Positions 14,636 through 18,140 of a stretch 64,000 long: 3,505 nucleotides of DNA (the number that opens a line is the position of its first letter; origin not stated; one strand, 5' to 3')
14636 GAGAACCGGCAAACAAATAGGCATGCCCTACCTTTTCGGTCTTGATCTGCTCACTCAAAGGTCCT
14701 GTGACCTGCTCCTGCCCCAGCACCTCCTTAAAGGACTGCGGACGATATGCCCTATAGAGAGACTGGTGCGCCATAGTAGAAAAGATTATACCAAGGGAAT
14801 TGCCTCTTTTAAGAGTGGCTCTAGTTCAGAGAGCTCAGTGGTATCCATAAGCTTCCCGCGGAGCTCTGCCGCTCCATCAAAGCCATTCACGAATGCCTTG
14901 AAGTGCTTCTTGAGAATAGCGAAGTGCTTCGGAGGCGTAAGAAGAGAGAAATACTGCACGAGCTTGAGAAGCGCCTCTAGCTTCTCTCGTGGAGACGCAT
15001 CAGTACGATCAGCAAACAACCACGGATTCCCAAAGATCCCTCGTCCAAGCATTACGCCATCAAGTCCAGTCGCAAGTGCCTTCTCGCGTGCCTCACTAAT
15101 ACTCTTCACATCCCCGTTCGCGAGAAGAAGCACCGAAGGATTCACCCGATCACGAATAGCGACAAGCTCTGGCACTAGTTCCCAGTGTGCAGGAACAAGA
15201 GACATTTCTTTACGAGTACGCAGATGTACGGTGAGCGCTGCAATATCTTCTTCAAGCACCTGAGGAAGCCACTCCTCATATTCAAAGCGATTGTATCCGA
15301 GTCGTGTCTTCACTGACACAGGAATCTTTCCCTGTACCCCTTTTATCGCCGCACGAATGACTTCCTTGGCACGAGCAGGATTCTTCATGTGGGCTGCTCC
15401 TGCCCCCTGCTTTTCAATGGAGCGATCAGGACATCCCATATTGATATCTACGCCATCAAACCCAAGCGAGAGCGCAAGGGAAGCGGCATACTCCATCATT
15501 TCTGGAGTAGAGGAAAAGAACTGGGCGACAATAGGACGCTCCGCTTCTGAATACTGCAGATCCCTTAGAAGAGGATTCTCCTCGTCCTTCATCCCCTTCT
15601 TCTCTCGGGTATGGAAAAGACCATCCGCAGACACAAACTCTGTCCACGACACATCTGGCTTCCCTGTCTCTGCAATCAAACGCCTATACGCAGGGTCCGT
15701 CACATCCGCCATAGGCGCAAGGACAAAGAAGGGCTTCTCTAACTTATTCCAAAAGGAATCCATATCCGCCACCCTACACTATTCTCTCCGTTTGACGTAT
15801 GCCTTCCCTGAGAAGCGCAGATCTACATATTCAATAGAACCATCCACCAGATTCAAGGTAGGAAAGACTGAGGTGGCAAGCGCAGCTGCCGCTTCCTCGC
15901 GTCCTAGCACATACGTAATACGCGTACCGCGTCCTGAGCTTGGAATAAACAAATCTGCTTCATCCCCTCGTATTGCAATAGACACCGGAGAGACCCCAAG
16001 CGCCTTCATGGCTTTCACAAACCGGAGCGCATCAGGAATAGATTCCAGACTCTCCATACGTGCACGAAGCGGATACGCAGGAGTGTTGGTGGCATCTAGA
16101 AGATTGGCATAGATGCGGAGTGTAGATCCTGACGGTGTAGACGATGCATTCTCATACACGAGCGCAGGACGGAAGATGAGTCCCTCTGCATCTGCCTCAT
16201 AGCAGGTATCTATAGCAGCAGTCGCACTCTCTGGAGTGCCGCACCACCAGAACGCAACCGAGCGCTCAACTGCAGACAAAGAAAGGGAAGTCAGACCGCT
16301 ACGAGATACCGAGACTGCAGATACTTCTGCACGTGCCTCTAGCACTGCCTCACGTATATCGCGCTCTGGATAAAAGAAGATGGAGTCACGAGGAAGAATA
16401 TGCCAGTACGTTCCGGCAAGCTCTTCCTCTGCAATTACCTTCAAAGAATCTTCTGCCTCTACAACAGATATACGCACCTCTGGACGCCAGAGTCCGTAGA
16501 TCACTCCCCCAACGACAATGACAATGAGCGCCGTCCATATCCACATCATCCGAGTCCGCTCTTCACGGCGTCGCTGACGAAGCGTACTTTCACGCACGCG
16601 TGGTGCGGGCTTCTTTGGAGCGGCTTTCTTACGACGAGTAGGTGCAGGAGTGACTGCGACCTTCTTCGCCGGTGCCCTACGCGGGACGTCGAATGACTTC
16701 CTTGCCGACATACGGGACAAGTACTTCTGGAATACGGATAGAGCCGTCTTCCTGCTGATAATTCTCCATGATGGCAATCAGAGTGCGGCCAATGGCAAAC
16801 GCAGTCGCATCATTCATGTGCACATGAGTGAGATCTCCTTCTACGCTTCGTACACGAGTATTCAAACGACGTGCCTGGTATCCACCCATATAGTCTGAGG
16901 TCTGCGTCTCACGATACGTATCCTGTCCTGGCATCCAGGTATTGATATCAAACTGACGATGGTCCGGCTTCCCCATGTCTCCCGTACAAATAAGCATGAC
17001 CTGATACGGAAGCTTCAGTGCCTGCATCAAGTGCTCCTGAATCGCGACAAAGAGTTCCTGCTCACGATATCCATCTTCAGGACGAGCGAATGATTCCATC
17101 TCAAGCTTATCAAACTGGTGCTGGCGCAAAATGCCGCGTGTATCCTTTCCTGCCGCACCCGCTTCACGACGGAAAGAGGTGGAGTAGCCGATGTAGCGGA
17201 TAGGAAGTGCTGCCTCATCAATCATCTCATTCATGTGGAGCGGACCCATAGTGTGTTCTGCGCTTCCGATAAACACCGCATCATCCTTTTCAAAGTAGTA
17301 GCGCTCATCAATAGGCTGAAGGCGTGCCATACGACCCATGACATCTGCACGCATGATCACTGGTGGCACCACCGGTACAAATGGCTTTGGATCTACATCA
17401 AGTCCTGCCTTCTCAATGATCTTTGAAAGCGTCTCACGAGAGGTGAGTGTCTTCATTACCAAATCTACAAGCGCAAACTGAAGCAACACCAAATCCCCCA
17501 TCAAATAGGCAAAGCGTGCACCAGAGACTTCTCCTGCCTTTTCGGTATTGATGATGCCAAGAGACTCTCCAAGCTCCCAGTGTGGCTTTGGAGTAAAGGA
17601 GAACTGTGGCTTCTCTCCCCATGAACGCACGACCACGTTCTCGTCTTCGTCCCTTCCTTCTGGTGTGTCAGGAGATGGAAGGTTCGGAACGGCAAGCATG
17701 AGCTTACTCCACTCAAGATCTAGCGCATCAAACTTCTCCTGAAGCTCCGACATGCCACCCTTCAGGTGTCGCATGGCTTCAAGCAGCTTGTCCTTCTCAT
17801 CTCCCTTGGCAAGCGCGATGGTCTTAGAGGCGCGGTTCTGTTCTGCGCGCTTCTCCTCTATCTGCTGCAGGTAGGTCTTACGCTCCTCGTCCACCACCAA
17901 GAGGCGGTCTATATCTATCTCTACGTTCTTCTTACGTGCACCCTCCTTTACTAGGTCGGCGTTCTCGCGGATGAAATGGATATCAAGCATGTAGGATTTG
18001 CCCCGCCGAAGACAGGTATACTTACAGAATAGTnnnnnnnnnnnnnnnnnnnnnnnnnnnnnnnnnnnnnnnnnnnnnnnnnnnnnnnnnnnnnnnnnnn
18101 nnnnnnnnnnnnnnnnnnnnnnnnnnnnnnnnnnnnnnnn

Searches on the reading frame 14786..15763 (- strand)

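Call 68: search_protein_families(library=pfam, proteins=[window:14786-15763:-], max_evalue=0.00001)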
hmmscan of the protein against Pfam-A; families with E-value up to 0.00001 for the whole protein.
window:14786-15763:- (325 aa): 1 family
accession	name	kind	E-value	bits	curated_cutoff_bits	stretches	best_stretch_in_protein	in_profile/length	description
PF01207.24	Dus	-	2.9e-54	184.7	20.4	1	15-321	2-305/311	Dihydrouridine synthase (Dus)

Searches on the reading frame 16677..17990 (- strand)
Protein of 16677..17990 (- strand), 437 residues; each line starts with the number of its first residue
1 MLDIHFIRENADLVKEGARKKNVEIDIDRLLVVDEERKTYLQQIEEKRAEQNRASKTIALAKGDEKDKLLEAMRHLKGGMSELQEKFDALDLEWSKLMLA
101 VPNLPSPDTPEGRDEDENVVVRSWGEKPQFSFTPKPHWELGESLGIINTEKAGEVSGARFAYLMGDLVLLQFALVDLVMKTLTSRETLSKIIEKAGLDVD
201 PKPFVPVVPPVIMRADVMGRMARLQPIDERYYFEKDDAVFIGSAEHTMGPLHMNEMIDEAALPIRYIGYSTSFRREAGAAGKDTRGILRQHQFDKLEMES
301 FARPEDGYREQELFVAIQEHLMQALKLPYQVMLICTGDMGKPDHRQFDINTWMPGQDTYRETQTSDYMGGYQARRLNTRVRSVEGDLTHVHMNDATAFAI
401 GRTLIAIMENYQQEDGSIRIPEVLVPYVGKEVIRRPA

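Call 57: search_protein_families(library=pfam, proteins=[window:16677-17990:-], max_evalue=0.00001)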
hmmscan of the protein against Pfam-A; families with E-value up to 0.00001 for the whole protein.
window:16677-17990:- (437 aa): 2 families
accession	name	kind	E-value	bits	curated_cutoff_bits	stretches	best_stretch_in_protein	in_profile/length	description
PF00587.30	tRNA-synt_2b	-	3.2e-25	89.7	29.3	1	236-411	9-179/179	tRNA synthetase class II core domain (G, H, P, S and T)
PF02403.27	Seryl_tRNA_N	-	6.3e-23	81.5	28.2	1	1-105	1-108/108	Seryl-tRNA synthetase N-terminal domain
